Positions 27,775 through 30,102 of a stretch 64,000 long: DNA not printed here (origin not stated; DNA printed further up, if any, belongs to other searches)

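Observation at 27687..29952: Two-gene module: HTH-fused SF2 (ResIII/DEAH-type) helicase plus a small Zn-ribbon protein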

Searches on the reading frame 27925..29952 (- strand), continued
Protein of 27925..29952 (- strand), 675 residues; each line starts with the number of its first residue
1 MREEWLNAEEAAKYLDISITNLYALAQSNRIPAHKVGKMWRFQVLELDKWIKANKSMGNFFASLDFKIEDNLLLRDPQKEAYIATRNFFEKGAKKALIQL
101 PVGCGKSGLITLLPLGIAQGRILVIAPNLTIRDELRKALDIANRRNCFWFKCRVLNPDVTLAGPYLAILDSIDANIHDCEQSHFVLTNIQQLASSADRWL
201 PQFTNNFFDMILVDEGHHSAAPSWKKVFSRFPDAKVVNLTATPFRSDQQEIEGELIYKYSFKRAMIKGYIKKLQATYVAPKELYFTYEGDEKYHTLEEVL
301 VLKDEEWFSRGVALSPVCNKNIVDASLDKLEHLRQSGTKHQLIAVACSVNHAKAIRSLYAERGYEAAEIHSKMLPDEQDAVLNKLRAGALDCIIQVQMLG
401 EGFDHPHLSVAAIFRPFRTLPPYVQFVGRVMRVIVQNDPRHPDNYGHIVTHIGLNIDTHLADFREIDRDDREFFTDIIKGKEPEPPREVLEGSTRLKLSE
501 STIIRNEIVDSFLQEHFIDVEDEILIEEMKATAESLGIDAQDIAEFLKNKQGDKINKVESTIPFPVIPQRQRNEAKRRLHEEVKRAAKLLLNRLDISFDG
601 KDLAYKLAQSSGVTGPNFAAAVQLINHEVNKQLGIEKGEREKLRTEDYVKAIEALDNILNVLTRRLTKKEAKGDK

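Call 22: search_dna_similar(query=window:27925-29952:-, collection=plasmids, mode=protein, max_rows=30, max_evalue=1e-20)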
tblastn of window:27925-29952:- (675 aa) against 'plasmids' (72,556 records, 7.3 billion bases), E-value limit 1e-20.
Records with a match: 95; places in all: 98; records where one place covers at least 80% of the query: 29.
Best place of each record, by identity: <60% 95.
By first word of the organism name: Klebsiella 14; Pseudomonas 7; Rhizobium 5; Salmonella 5; Leptospira 5; Acinetobacter 4; Xanthomonas 4; Streptomyces 4; Bacillus 4; Aminobacter 3; and 29 more.
By predicted mobility (MOB-suite, as given by PLSDB): non-mobilizable 47; mobilizable 26; conjugative 22.
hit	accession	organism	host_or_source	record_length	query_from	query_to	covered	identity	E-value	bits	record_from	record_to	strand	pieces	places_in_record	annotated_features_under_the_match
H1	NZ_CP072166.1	Rhizobium sp. B21/90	Himalayan blackberry,cell culture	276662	5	675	99%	53.8%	0e+0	737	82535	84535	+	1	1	DEAD/DEAH box helicase family protein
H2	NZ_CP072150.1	Rhizobium sp. K1/93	Himalayan blackberry,cell culture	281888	5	675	99%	53.6%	0e+0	734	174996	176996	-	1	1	DEAD/DEAH box helicase family protein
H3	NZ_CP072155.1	Rhizobium sp. K15/93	Himalayan blackberry,cell culture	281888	5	675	99%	53.6%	0e+0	734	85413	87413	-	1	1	DEAD/DEAH box helicase family protein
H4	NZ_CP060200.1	Aminobacter sp. MDW-2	cell culture,soil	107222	5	675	99%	53.0%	0e+0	723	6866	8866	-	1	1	DEAD/DEAH box helicase family protein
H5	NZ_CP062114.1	Aminobacter sp. SR38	bacterial pure culture,soil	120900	5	675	99%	53.0%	0e+0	723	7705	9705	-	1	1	DEAD/DEAH box helicase family protein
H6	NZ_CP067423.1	Skermanella sp. TT6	Homo sapiens,single cell,skin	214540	5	675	99%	53.0%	0e+0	723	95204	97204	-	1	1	DEAD/DEAH box helicase family protein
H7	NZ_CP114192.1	Aminobacter sp. NyZ550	-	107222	5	672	99%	52.9%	0e+0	721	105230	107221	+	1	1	none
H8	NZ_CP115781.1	Paracoccus aerodenitrificans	cell culture,sediment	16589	1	673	100%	50.3%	0e+0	675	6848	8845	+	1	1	DEAD/DEAH box helicase family protein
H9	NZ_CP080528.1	Mesorhizobium sp. AR07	Oxytropis sp.,Cell culture,root nodule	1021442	2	670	99%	46.1%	5e-179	572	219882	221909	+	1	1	record has no annotation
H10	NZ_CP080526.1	Mesorhizobium sp. AR07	Oxytropis sp.,Cell culture,root nodule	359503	2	670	99%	45.9%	1e-178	571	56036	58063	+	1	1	DEAD/DEAH box helicase family protein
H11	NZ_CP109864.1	Paracoccus aminovorans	bacteria,human fecal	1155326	4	656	97%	46.8%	7e-180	575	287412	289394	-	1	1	record has no annotation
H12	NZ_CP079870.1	Mycobacterium sp. SMC-4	Homo sapiens,sputum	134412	3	660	97%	45.8%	3e-174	558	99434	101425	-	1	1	DEAD/DEAH box helicase family protein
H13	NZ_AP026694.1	Rhodococcus qingshengii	cruid oil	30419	3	660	97%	45.5%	7e-175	560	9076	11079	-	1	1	DEAD/DEAH box helicase family protein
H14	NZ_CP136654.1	Rhodococcus qingshengii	cell culture,soil from Antarctica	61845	3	660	97%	45.4%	2e-173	556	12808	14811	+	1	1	DEAD/DEAH box helicase family protein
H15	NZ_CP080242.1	Polymorphobacter sp. PAMC 29334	Megaspora,lichen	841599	4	449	66%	54.2%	2e-154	501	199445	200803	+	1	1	DEAD/DEAH box helicase family protein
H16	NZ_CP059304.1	Acinetobacter baumannii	Homo sapiens,blood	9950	57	670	91%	34.5%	1e-90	316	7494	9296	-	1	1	DEAD/DEAH box helicase family protein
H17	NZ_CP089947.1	Erwinia tracheiphila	Cucumis sativus,cell culture,Infected ...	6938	74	658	87%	35.7%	1e-84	298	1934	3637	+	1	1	DEAD/DEAH box helicase family protein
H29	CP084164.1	Pasteurella multocida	rabbit,mixed culture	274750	52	634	86%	32.8%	6e-81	288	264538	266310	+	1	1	DEAD/DEAH box helicase family protein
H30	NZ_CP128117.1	Peribacillus frigoritolerans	bacterial isolate,rhizosphere soil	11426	60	603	81%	32.2%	2e-75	271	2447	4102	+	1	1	DEAD/DEAH box helicase family protein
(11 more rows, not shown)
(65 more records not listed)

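Call 23: search_dna_similar(query=window:27925-29952:-, collection=phages, mode=protein, max_rows=20, max_evalue=1e-10)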
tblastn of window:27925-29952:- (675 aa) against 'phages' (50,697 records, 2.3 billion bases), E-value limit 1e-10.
Records with a match: 392; places in all: 392; records where one place covers at least 80% of the query: 0.
Best place of each record, by identity: <60% 392.
By first word of the organism name: Mycobacterium 198; Streptococcus 58; Gordonia 25; Listeria 15; Bacteriophage 14; Salmonella 9; Lactobacillus 7; Paenibacillus 7; Lactococcus 6; Vibrio 6; and 32 more.
By host as written in the record: Mycobacterium smegmatis mc2 155 134; Mycobacterium smegmatis mc#155 39; - 28; Gordonia terrae 3612 13; Listeria monocytogenes 7; Gordonia terrae NRRL B-16283 6; Mycobacterium 5; Mycobacterium sp. 5; and 116 more.
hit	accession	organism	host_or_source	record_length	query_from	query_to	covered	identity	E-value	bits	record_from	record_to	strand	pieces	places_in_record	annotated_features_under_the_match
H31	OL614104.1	Morganella phage Mecenats66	Morganella sp.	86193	72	455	57%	25.9%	2e-14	83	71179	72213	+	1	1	helicase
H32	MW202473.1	Caudoviricetes sp.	Manatee Spring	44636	69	432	54%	26.9%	3e-12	76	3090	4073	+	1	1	type I site specific restriction modification protein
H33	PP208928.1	Mycobacterium phage HarveySr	Mycobacterium smegmatis mc#155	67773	74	438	54%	26.8%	2e-13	80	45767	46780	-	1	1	51: DNA helicase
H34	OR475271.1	Mycobacterium phage Devonte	Mycobacterium smegmatis mc#155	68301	74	438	54%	26.8%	2e-13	80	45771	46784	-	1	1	51: DNA helicase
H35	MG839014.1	Mycobacterium phage RagingRooster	Mycobacterium smegmatis mc2 155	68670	74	438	54%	26.8%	2e-13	80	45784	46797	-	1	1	51: DNA helicase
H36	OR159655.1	Mycobacterium phage Phayeta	Mycobacterium smegmatis mc2 155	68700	74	438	54%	26.6%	2e-12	77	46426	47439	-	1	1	54: DNA helicase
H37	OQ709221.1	Mycobacterium phage Casbah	Mycobacterium smegmatis mc#155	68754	74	438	54%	26.5%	4e-13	79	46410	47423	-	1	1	52: DNA helicase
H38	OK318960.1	Mycobacterium phage LestyG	Mycobacterium smegmatis mc#155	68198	74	438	54%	26.5%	5e-13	79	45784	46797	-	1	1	51: DNA helicase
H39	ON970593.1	Mycobacterium phage Blocker23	Mycobacterium smegmatis mc2 155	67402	74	434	53%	26.8%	9e-16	88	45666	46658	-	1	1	51: DNA helicase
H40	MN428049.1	Mycobacterium phage West99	Mycobacterium smegmatis mc2 155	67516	74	434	53%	26.8%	1e-15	88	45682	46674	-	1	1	51: DNA helicase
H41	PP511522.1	Dulem virus 35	Varecia variegata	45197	61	433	55%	25.9%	5e-21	104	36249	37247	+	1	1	chromatin remodeling complex atpase | hypothetical protein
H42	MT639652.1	Mycobacterium phage MasterPo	Mycobacterium smegmatis mc2 155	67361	74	434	53%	26.7%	5e-15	86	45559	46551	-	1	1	51: DNA helicase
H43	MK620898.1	Mycobacterium phage Coffee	Mycobacterium smegmatis mc2 155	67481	74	434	53%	26.7%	5e-15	86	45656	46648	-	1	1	51: DNA helicase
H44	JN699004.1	Mycobacterium phage Ares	Mycobacterium smegmatis mc2 155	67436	74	434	53%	26.7%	5e-15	86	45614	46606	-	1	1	51: DNA helicase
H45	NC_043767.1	Mycobacterium phage TA17A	Mycobacterium smegmatis mc2 155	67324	74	434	53%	26.7%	5e-15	86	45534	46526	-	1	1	DNA helicase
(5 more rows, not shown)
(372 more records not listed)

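Call 25: get_annotated_region(hit=H8, flank=8000)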
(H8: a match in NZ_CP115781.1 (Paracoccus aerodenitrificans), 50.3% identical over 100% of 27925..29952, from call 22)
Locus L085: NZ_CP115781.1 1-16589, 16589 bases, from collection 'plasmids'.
description: Paracoccus aerodenitrificans strain SCSIO 75817 plasmid p2, complete sequence
organism: Paracoccus aerodenitrificans (NCBI taxid 3017781)
taxonomy: Bacteria; Pseudomonadota; Alphaproteobacteria; Rhodobacterales; Paracoccaceae; Paracoccus; Paracoccus aerodenitrificans
host: -; source: cell culture,sediment; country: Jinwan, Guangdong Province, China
typing (MOB-suite, as given by PLSDB): conjugative; relaxase MOBQ; mating-pair formation MPF_T
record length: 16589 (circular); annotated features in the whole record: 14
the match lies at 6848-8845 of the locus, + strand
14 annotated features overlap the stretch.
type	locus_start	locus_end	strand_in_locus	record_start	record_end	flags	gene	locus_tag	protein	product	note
CDS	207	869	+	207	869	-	-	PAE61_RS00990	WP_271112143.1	ParA family protein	-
CDS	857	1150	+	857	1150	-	-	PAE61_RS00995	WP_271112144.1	hypothetical protein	-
CDS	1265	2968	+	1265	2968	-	-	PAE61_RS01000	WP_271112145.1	N-6 DNA methylase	GO:0006306 - DNA methylation [Evidence IEA]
CDS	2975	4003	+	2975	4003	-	-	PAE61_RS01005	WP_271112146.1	DNA adenine methylase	GO:0032775 - DNA methylation on adenine [Evidence IEA]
CDS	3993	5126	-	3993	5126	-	-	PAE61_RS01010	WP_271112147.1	HNH endonuclease signature motif containing protein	-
CDS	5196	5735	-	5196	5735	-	-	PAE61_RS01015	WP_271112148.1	recombinase family protein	GO:0006310 - DNA recombination [Evidence IEA]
CDS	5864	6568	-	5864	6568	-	-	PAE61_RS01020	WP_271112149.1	hypothetical protein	-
CDS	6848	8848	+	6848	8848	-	-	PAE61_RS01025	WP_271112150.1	DEAD/DEAH box helicase family protein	-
CDS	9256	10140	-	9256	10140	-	-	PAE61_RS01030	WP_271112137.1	zincin-like metallopeptidase domain-containing protein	-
CDS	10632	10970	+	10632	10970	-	-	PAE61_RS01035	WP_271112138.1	hypothetical protein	-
CDS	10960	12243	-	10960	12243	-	mobQ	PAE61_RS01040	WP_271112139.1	MobQ family relaxase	-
CDS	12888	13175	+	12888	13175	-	-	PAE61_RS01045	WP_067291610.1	mobilization protein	-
CDS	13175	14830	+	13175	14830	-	-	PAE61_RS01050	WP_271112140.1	type IV secretory system conjugative DNA transfer family protein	-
CDS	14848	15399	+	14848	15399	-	-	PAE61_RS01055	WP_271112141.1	hypothetical protein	-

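Call 26: get_annotated_region(hit=H16, flank=8000)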
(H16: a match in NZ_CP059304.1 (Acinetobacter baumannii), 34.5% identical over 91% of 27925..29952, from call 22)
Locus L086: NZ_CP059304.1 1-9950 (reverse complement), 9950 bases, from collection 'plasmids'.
description: Acinetobacter baumannii strain AC1633 plasmid pAC1633-3, complete sequence
organism: Acinetobacter baumannii (NCBI taxid 470)
taxonomy: Bacteria; Pseudomonadota; Gammaproteobacteria; Moraxellales; Moraxellaceae; Acinetobacter; Acinetobacter baumannii
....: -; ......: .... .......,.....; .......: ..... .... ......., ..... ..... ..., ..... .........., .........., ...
typing (MOB-suite, as given by PLSDB): mobilizable; replicon rep_cluster_1283; relaxase MOBQ
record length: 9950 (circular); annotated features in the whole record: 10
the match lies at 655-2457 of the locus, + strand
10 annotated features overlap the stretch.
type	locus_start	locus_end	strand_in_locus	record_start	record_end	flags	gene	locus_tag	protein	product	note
CDS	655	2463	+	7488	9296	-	-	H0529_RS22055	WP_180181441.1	DEAD/DEAH box helicase family protein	-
CDS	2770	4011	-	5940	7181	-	-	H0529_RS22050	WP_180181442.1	HipA domain-containing protein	-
CDS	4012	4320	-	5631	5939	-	-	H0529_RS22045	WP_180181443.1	helix-turn-helix domain-containing protein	-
CDS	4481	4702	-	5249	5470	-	-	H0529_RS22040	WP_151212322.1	hypothetical protein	-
CDS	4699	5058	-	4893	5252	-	-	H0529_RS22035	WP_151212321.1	hypothetical protein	-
CDS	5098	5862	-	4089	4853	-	-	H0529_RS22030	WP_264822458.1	MobA/MobL family protein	-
CDS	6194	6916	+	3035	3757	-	-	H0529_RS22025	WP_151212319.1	hypothetical protein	-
CDS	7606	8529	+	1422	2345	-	repM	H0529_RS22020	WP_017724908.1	replication initiation protein RepM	GO:0006270 - DNA replication initiation [Evidence IEA]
CDS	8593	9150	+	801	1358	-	-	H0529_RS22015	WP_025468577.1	plasmid replication DNA-binding protein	-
CDS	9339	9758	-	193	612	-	-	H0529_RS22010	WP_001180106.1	SMI1/KNR4 family protein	GO:0042546 - cell wall biogenesis [Evidence IEA]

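Call 48: search_protein_families(library=pfam, proteins=[L009:2620-3438:+, L010:12293-12838:+, L012:7572-8120:+, L022:12281-13267:+, L023:12278-13879:+, L024:8436-8867:+, L026:10321-10794:+, L027:12247-12834:+, L032:5478-6020:+, L033:12272-13153:+], max_evalue=0.01)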
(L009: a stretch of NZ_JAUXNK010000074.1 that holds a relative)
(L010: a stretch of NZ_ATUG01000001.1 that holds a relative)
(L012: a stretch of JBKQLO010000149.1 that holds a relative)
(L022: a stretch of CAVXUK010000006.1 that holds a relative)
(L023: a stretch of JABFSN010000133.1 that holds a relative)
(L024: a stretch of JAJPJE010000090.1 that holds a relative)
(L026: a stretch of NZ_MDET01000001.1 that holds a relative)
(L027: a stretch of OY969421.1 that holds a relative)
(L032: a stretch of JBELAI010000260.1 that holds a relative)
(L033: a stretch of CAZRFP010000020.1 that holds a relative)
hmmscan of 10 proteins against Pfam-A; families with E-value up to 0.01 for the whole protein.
L009:2620-3438:+ (273 aa): 1 family
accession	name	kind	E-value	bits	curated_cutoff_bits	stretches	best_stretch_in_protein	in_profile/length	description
PF12686.12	DUF3800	-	2.3e-13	51.5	21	1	4-213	2-149/149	Protein of unknown function (DUF3800)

L010:12293-12838:+ (182 aa): 0 families

L012:7572-8120:+ (183 aa): 1 family
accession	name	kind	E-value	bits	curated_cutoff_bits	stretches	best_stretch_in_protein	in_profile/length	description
PF12869.13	tRNA_anti-like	-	0.0098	15.9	23.5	0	99-170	60-136/146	tRNA_anti-like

L022:12281-13267:+ (329 aa): 2 families
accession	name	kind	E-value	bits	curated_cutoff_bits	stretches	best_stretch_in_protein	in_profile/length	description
PF04471.18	Mrr_cat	-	1.6e-08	35.1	21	1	185-281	6-99/115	Restriction endonuclease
PF04445.19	SAM_MT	-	0.0038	17.1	26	0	275-321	74-120/230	Putative SAM-dependent methyltransferase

L023:12278-13879:+ (534 aa): 1 family
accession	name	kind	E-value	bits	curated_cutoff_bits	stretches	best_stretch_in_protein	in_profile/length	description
PF19614.4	DUF6119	-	9.2e-101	338.5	27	1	44-529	38-518/524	Family of unknown function (DUF6119)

L024:8436-8867:+ (144 aa): 0 families

L026:10321-10794:+ (158 aa): 0 families

L027:12247-12834:+ (196 aa): 1 family
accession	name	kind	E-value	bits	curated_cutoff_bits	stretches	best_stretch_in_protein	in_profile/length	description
PF12728.13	HTH_17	-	6.5e-08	33.2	27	1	135-185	1-49/51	Helix-turn-helix domain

L032:5478-6020:+ (181 aa): 1 family
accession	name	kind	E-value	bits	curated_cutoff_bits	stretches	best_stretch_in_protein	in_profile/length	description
PF14088.11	DUF4268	-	0.0028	18.1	27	1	94-161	16-83/140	Domain of unknown function (DUF4268)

L033:12272-13153:+ (294 aa): 1 family
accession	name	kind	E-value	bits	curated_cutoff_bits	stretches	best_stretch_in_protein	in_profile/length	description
PF18144.7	SMODS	-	1.5e-53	181.8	26.5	1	1-164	1-164/164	Second Messenger Oligonucleotide or Dinucleotide Synthetase domain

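Call 49: search_protein_families(library=pfam, proteins=[L034:12261-13505:+, L050:12259-12624:+, L057:3081-4157:+, L062:12232-12774:+, L064:7622-9775:+, L065:12306-13637:+, L070:9446-10366:+, L075:12261-13121:+, L079:4314-4667:+, L081:12302-13099:+], max_evalue=0.01)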
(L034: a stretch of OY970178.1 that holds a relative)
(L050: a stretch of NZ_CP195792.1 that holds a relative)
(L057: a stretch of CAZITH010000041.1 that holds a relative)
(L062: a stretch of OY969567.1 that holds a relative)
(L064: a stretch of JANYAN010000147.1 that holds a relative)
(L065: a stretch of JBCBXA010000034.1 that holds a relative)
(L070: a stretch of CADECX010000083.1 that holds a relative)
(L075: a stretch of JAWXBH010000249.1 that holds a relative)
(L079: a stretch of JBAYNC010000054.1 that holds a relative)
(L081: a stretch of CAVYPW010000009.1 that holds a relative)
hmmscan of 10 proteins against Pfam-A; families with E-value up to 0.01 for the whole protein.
L034:12261-13505:+ (415 aa): 0 families

L050:12259-12624:+ (122 aa): 0 families

L057:3081-4157:+ (359 aa): 3 families
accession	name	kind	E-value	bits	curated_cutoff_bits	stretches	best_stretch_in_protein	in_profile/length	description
PF16289.11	PIN_12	-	9.1e-20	72.2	32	1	15-194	1-172/172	PIN domain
PF18476.7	PIN_8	-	5.5e-10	40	26.1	1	15-191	2-207/227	PIN like domain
PF13470.12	PIN_3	-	0.0035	18.6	27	1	15-64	2-50/115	PIN domain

L062:12232-12774:+ (181 aa): 0 families

L064:7622-9775:+ (718 aa): 5 families
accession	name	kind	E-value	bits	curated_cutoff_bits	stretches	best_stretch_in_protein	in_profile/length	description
PF00270.35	DEAD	-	4.4e-23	82.3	26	1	43-212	2-165/167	DEAD/DEAH box helicase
PF00271.37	Helicase_C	-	1.2e-17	64.5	23.5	1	261-354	16-109/110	Helicase conserved C-terminal domain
PF04851.21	ResIII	-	1.8e-09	38.2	22.5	1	40-208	3-163/164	Type III restriction enzyme, res subunit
PF00156.33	Pribosyltran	-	2e-05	24.4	26.3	1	625-705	43-116/158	Phosphoribosyl transferase domain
PF16124.10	RecQ_Zn_bind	-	0.00011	23.3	25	1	447-499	11-66/66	RecQ zinc-binding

L065:12306-13637:+ (444 aa): 2 families
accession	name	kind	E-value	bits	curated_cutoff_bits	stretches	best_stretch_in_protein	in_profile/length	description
PF06114.19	Peptidase_M78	-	7.1e-08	32.7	22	1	71-174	19-122/123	IrrE N-terminal-like domain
PF01661.27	Macro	-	0.00011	22.6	22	1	307-416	6-116/118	Macro domain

L070:9446-10366:+ (307 aa): 1 family
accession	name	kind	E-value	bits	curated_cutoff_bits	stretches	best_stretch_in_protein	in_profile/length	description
PF18722.6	MazG_C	-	4.8e-56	189.8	29.7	1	111-301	5-187/190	MazG C-terminal domain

L075:12261-13121:+ (287 aa): 1 family
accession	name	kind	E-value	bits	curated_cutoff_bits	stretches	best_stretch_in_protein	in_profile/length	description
PF09509.15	Hypoth_Ymh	-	2.4e-23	82.7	25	1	165-280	3-117/119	Protein of unknown function (Hypoth_ymh)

L079:4314-4667:+ (118 aa): 0 families

L081:12302-13099:+ (266 aa): 2 families
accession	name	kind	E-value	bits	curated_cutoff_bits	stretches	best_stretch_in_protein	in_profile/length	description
PF13365.12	Trypsin_2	-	7.7e-16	59.6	27.6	1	34-218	1-144/144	Trypsin-like peptidase domain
PF00089.32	Trypsin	-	3.3e-06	27.5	20.6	1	33-229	26-204/220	Trypsin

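Call 50: predict_structure(alignment_id=A1)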
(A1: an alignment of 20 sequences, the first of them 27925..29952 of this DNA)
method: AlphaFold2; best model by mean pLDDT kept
length: 675 residues; sequences in the alignment: 20
mean_pLDDT: 65.8   pTM: 0.52
mean pLDDT of the five models: 65.8, 63.2, 62.6, 61.3, 51.3
residues with pLDDT >= 90: 66; 70-90: 287; 50-70: 148; < 50: 174
segments of 3 or more residues with pLDDT < 50: 244-246, 270-283, 303-313, 337-346, 396-466, 476-518, 553-564
pLDDT, mean of each block of 10 residues (from residue 1): 75 83 75 80 80 68 82 85 95 89 77 91 83 83 78 76 76 68 84 75 88 79 79 91 55 84 58 37 52 52 43 56 64 51 49 74 73 69 62 49 26 25 26 26 28 28 43 49 41 32 28 40 74 76 72 41 54 79 89 86 80 85 91 78 80 89 83 48
secondary structure, 60 per line:
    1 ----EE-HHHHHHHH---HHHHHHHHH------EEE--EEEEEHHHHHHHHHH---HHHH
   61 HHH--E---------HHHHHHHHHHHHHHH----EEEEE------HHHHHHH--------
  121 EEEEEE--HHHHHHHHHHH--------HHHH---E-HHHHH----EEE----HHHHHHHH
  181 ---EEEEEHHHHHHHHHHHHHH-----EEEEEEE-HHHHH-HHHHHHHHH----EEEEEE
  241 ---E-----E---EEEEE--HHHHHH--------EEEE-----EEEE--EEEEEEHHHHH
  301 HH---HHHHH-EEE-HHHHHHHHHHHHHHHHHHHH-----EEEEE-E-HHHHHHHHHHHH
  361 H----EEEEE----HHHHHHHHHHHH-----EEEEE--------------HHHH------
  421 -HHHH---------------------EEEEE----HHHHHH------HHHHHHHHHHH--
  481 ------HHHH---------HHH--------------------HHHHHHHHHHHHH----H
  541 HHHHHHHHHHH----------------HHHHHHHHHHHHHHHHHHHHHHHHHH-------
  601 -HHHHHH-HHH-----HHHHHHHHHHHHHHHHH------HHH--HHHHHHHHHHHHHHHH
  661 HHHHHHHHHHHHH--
elements in order (helices of 4 or more, strands of 3 or more residues): H8-15 H19-27 E34-36 E39-43 H44-53 H57-63 H76-90 E95-99 H106-112 E121-126 H129-139 H148-151 H157-161 E166-168 H173-180 E184-188 H189-202 E208-214 H216-220 H222-230 E235-240 E254-258 H261-266 E275-278 E284-287 E290-295 H296-302 H306-310 E312-314 H316-335 E341-345 H349-361 E366-370 H375-386 E392-396 H411-414 H422-425 E447-451 H456-461 H468-478 H487-490 H523-535 H540-551 H568-593 H602-607 H617-633 H645-673
